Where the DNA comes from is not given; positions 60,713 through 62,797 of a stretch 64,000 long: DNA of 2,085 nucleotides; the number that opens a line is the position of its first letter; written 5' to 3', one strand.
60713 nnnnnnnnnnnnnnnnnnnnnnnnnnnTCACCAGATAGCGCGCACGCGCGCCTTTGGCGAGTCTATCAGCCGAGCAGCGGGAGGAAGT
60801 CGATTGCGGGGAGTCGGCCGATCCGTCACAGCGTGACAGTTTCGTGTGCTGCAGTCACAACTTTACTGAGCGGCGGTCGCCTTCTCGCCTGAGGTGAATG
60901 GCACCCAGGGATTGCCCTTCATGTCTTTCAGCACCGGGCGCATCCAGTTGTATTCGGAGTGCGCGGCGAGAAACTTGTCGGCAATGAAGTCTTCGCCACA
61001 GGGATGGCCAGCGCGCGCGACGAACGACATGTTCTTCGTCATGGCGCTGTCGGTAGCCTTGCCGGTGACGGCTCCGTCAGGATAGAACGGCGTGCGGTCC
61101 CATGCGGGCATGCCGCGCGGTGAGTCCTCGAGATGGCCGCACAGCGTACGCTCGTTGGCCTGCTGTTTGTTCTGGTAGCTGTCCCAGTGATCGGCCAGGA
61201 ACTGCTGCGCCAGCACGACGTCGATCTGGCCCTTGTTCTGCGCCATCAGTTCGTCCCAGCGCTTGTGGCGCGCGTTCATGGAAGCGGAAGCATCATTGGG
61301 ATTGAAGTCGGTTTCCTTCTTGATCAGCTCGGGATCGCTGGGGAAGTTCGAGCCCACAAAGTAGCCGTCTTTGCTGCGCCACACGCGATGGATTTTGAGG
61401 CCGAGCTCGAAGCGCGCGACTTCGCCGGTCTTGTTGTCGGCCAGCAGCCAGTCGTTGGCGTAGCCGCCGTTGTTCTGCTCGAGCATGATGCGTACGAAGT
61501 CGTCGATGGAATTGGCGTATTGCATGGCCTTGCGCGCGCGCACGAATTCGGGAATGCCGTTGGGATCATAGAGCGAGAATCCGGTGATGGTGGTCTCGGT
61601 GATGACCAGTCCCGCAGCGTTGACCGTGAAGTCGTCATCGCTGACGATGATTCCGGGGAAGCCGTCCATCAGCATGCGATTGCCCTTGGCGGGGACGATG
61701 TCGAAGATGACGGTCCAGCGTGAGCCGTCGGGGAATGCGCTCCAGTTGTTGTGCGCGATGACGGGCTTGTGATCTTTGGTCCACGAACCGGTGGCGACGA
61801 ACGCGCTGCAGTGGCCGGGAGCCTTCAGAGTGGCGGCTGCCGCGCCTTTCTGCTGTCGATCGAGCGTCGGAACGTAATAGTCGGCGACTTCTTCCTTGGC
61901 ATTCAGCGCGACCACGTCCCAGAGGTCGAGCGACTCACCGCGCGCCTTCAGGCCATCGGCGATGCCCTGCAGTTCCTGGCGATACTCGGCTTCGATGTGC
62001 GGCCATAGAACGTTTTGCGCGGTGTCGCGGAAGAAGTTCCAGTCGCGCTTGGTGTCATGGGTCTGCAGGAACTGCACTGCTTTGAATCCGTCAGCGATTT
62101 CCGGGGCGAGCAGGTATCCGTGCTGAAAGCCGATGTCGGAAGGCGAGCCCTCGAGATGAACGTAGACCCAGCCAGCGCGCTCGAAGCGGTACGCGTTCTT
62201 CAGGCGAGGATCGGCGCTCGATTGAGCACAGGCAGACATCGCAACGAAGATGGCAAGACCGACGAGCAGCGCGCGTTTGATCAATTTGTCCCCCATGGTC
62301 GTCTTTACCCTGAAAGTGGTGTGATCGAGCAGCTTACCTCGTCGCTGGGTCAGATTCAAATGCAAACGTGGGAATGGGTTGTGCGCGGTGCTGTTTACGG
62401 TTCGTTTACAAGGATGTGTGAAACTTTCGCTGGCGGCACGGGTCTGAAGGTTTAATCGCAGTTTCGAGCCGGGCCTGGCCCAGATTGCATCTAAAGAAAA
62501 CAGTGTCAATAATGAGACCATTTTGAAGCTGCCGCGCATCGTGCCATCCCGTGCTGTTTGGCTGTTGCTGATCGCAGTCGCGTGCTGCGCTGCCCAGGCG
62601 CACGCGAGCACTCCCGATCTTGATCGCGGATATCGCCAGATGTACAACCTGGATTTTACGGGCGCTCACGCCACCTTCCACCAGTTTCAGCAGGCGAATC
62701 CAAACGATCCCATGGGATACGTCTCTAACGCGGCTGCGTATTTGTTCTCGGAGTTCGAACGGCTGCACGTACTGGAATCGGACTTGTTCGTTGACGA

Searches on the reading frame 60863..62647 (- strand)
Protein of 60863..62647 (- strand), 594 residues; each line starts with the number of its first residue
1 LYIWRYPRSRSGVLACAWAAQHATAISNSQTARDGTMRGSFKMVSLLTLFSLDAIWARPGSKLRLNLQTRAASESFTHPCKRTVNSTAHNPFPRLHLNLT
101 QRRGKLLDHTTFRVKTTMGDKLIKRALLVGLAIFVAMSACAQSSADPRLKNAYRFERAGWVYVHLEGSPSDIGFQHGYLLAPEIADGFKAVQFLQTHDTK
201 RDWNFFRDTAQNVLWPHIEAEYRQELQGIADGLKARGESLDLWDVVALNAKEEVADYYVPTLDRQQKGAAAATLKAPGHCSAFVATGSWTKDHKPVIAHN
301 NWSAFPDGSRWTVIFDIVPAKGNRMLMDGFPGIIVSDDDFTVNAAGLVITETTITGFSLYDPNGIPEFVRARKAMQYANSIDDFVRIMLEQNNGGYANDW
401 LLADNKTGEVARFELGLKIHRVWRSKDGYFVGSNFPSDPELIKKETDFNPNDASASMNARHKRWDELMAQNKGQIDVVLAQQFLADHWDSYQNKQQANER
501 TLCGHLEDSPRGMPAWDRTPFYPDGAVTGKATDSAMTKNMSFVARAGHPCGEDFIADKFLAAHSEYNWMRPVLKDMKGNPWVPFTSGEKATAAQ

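Call 43: search_protein_families(library=pfam, max_evalue=0.001, proteins=[window:60863-62647:-])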
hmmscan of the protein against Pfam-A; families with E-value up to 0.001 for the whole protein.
window:60863-62647:- (594 aa): 1 family
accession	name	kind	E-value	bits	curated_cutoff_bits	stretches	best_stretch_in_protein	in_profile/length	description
PF04916.18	Phospholip_B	-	8.7e-20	71.3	27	1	190-406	69-300/487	Phospholipase B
